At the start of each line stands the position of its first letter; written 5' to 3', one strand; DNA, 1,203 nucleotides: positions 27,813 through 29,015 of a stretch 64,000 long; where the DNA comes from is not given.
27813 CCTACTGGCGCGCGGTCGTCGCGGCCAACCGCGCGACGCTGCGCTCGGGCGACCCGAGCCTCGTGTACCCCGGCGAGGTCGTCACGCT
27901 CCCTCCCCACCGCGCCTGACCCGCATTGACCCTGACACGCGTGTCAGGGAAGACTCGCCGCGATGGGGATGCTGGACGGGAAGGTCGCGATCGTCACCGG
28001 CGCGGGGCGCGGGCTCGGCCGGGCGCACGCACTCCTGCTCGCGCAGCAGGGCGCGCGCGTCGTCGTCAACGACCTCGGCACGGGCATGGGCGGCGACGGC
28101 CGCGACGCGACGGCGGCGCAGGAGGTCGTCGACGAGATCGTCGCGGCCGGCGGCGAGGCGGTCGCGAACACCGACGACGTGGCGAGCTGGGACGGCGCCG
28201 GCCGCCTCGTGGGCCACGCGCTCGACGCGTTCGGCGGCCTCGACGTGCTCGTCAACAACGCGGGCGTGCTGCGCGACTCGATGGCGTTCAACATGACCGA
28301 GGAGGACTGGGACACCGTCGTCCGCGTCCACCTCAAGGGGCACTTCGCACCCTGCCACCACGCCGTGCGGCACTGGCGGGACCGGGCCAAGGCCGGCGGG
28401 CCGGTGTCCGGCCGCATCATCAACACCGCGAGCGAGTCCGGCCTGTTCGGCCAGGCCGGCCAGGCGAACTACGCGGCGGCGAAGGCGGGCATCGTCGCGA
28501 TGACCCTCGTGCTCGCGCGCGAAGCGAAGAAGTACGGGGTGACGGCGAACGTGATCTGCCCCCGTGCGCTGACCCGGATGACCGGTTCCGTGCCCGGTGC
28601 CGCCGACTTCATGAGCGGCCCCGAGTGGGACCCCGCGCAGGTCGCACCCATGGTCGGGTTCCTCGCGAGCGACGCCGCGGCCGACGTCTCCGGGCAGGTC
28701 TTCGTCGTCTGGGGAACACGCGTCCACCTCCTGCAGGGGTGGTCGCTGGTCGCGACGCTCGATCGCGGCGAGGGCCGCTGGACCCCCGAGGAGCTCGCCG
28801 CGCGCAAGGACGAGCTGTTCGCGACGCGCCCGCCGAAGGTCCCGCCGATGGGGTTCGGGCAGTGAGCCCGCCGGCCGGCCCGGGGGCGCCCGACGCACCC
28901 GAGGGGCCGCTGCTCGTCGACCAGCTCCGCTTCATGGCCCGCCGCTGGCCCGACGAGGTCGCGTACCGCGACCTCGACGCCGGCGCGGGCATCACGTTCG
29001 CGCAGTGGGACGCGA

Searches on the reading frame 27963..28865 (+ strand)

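Call 58: search_protein_families(library=pfam, proteins=[window:27963-28865:+], max_evalue=0.0001)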
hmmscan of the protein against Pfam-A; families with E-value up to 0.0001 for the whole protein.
window:27963-28865:+ (300 aa): 3 families
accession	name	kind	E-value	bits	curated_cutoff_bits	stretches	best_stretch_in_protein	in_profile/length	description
PF00106.31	adh_short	-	4.7e-43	147.4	26.6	1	7-203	1-182/195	short chain dehydrogenase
PF13561.12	adh_short_C2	-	1.5e-35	123.3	27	1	13-249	1-231/236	Enoyl-(Acyl carrier protein) reductase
PF08659.16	KR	-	1.7e-14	54.5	22.6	1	9-180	3-159/180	KR domain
